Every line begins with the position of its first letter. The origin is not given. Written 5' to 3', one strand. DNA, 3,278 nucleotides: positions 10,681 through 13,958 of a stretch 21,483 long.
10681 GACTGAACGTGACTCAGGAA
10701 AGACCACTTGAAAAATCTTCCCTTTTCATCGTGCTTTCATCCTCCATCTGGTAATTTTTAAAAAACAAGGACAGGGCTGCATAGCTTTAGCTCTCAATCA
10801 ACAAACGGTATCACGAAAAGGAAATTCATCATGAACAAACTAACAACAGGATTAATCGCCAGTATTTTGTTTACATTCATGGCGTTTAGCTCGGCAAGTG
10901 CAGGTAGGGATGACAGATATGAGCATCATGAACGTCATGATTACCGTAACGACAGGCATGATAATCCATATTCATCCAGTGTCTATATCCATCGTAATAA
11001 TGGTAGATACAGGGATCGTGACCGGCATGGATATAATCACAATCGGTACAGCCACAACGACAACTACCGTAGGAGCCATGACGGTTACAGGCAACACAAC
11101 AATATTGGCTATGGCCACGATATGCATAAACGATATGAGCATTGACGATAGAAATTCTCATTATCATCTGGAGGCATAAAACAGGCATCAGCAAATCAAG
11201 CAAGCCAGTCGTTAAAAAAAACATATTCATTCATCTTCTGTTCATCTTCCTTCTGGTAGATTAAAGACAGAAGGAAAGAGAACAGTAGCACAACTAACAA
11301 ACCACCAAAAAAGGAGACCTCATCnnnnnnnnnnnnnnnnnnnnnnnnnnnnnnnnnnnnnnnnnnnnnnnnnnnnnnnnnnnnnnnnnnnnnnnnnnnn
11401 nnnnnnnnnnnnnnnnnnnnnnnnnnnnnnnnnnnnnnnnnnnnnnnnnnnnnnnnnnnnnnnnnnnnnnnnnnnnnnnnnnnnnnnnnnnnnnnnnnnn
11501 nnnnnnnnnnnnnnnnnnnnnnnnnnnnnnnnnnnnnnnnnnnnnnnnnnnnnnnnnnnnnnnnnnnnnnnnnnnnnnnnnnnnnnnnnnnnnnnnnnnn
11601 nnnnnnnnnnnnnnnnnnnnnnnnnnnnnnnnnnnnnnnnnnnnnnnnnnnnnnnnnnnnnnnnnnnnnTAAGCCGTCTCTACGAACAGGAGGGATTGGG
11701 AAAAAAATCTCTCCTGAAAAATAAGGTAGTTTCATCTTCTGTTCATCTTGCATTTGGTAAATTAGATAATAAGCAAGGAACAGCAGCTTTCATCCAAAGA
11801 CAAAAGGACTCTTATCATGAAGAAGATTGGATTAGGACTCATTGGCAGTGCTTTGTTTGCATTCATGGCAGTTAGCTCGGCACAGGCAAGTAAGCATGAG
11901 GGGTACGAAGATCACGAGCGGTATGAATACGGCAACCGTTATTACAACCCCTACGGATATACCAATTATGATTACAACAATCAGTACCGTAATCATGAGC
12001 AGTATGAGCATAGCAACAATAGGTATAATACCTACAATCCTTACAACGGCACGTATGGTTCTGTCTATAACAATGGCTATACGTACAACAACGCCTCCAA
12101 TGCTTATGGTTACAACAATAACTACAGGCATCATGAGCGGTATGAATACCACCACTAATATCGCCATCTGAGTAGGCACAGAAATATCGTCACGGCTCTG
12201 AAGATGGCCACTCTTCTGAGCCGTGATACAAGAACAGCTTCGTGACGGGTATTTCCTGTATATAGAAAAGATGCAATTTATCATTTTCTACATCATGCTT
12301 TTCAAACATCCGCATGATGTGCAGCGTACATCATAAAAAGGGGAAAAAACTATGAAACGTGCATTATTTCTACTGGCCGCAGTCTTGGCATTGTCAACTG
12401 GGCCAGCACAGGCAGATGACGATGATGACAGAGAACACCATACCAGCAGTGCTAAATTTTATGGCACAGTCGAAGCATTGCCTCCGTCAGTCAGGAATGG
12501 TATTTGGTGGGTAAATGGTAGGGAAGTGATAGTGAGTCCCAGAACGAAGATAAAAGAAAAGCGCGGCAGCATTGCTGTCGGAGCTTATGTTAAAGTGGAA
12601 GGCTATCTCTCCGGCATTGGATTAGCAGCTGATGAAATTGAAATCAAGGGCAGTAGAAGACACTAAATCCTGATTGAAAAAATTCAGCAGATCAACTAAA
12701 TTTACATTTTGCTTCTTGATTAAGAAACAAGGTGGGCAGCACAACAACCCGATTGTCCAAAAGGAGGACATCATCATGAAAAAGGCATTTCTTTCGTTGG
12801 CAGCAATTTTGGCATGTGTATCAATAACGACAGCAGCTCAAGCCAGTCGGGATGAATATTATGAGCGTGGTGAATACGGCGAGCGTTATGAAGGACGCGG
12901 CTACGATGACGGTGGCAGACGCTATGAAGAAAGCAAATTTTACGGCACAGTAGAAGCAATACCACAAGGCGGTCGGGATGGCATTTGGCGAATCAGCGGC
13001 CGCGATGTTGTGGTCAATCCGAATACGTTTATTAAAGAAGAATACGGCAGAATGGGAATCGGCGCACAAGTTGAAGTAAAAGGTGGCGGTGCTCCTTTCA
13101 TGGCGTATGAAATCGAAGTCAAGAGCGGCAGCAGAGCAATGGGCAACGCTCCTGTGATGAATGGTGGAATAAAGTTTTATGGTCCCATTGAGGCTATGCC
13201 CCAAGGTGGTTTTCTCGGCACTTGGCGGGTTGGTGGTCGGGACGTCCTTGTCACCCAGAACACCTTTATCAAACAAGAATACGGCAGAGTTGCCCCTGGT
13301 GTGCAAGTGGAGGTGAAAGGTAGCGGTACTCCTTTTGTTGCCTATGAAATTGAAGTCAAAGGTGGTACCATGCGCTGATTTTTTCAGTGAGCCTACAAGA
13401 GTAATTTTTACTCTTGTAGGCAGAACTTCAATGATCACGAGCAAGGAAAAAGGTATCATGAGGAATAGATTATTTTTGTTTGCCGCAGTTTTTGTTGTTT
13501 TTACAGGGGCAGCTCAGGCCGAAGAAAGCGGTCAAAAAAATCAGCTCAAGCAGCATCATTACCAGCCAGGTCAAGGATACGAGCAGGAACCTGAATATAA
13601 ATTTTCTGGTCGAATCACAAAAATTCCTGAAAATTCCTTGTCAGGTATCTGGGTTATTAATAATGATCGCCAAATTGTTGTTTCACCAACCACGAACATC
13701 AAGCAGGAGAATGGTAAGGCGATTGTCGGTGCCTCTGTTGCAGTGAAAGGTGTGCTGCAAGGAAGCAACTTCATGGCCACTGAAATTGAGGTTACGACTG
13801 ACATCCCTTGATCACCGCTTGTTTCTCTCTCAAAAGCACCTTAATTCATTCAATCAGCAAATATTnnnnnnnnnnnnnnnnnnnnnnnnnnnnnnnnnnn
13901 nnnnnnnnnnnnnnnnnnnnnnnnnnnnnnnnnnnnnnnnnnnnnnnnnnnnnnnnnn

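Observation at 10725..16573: Two-component-linked cluster of six small secreted proteins (two unusual families) plus a membrane cytochrome b: candidate undescribed periplasmic system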

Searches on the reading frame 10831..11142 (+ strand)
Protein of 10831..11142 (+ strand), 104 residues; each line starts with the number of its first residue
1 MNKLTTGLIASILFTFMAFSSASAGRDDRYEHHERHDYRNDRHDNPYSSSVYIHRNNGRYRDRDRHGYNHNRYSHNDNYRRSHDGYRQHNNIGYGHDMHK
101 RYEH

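Call 3: search_protein_families(library=pfam, max_evalue=1, proteins=[window:10831-11142:+])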
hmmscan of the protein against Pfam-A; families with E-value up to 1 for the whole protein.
seq(104 aa): 1 family
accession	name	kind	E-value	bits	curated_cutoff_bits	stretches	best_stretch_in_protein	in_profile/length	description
PF23529.1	Microp_apicomplexa_16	-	0.23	11.9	27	1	9-29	38-58/73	Apicomplexa microprotein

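Call 4: search_protein_families(library=ncbifam, max_evalue=1, proteins=[window:10831-11142:+])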
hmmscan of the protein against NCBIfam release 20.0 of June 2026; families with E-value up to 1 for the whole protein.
seq(104 aa): 1 family
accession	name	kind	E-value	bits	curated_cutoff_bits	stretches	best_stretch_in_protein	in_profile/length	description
NF041742.1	WGxxGxxG_fam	subfamily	0.12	13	35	1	1-51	1-33/69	WGxxGxxG family protein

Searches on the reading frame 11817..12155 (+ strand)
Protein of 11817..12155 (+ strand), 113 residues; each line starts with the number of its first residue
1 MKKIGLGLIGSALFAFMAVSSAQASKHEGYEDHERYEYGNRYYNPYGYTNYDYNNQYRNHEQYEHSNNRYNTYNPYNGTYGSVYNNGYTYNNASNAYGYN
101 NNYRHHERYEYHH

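Call 3: search_protein_families(library=pfam, max_evalue=1, proteins=[window:11817-12155:+])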
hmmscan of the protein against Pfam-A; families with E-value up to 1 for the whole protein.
seq(113 aa): 0 families

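Call 4: search_protein_families(library=ncbifam, max_evalue=1, proteins=[window:11817-12155:+])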
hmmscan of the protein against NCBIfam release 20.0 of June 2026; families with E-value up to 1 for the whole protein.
seq(113 aa): 1 family
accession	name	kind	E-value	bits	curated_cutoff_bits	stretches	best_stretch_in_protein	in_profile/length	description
NF041742.1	WGxxGxxG_fam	subfamily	0.0092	16.5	35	1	1-64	1-46/69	WGxxGxxG family protein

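Call 12: find_homologous_proteins(query=window:11817-12155:+, max_evalue=0.01)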
Query seq(113 aa) (113 aa): 3 proteins with E <= 0.01 among 5 candidates.
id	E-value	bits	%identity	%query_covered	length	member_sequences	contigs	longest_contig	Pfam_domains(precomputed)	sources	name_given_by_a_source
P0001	5.8e-52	193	86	98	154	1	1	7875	-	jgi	jgi:hypothetical protein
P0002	3.6e-24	103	66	63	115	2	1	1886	-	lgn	-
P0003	6.9e-22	96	58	98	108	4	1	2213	-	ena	-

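Call 15: find_encoding_contigs(protein=P0001, flank=10000, max_places=4)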
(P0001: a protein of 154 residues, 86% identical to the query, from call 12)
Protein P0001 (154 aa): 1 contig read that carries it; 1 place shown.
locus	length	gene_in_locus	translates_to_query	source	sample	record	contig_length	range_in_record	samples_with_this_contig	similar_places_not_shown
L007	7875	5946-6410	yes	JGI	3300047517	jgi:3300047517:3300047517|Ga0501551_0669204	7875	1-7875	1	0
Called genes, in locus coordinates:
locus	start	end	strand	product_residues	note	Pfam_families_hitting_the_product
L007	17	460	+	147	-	PF01475:FUR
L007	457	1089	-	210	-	PF02163:Peptidase_M50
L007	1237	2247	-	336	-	-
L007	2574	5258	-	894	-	PF01368:DHH (weak), PF00571:CBS, PF01743:PolyA_pol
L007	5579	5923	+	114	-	PF18914:DUF5666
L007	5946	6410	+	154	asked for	-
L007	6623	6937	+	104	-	PF18914:DUF5666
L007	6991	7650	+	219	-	PF18914:DUF5666 (weak)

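Call 16: find_encoding_contigs(protein=P0003, flank=10000, max_places=4)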
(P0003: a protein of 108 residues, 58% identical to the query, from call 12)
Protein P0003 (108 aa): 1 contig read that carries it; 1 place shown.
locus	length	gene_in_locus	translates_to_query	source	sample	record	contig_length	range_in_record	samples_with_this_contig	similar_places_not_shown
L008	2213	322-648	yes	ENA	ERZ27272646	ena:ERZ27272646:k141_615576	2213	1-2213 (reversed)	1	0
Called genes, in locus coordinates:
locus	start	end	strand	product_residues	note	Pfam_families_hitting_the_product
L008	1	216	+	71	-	?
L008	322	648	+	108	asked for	-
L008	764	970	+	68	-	-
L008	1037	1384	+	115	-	-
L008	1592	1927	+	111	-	PF18914:DUF5666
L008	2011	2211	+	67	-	?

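Call 63: search_protein_representatives(alignment_id=A2)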
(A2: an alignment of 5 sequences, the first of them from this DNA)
Query: 5 sequences, 115 profile positions. Proteins with E-value up to 0.001 (for the whole library): 8; up to 1e-10: 5; up to 1e-30: 1. The best 8 are listed.
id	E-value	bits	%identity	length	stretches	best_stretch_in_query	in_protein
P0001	3.8e-47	175.8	-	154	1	1-115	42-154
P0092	2.3e-28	115.2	-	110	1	1-115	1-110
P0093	6.0e-25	104.2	-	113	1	1-115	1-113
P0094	3.0e-23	98.7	-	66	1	1-63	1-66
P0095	3.2e-13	66.4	-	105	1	1-115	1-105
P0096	3.4e-07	47.0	-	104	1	1-112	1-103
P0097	3.0e-06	43.9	-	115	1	1-114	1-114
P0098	1.5e-05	41.7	-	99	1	1-72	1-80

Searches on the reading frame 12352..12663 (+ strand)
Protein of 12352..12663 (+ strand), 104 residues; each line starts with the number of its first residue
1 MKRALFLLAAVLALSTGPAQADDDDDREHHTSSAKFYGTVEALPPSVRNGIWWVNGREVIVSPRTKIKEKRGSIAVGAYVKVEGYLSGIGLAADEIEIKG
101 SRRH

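Call 3: search_protein_families(library=pfam, max_evalue=1, proteins=[window:12352-12663:+])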
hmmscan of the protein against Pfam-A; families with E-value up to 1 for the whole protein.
seq(104 aa): 2 families
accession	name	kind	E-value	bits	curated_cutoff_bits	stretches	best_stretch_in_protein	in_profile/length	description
PF18914.6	DUF5666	-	8.9e-09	36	27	1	38-97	2-60/60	Domain of unknown function (DUF5666)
PF01176.25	eIF-1a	-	0.025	14.6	30.2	1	36-83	3-50/64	Translation initiation factor 1A / IF-1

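Call 4: search_protein_families(library=ncbifam, max_evalue=1, proteins=[window:12352-12663:+])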
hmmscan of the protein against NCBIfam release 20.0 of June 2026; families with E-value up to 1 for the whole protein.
seq(104 aa): 0 families

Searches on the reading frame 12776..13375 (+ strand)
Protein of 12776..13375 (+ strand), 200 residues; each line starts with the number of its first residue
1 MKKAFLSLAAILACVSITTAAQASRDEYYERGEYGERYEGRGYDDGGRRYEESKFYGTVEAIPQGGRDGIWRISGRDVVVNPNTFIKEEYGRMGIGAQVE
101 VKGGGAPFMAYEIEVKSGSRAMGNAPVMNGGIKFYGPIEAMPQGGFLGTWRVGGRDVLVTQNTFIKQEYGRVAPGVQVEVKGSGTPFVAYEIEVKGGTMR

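Call 3: search_protein_families(library=pfam, max_evalue=1, proteins=[window:12776-13375:+])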
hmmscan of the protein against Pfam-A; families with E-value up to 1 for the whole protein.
seq(200 aa): 1 family
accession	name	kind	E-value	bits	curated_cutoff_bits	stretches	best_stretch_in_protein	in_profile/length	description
PF18914.6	DUF5666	-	4e-13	49.9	27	2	135-193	1-60/60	Domain of unknown function (DUF5666)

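Call 4: search_protein_families(library=ncbifam, max_evalue=1, proteins=[window:12776-13375:+])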
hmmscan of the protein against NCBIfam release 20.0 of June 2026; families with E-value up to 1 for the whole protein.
seq(200 aa): 1 family
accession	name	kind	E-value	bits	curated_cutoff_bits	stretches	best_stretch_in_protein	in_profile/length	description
TIGR00936.1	ahcY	equivalog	0.33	9.7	497.6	0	65-114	190-237/416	adenosylhomocysteinase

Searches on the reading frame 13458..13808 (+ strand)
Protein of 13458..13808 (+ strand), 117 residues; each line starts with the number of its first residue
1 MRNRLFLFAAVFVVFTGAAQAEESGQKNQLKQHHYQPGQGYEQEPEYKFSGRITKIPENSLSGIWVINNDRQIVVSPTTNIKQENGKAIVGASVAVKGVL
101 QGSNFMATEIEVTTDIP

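Call 3: search_protein_families(library=pfam, max_evalue=1, proteins=[window:13458-13808:+])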
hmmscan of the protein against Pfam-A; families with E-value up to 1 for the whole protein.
seq(117 aa): 1 family
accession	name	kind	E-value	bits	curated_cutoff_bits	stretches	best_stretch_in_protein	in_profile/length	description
PF18914.6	DUF5666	-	2.1e-06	28.4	27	1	51-111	2-60/60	Domain of unknown function (DUF5666)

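Call 4: search_protein_families(library=ncbifam, max_evalue=1, proteins=[window:13458-13808:+])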
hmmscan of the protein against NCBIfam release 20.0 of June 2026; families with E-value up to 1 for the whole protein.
seq(117 aa): 0 families
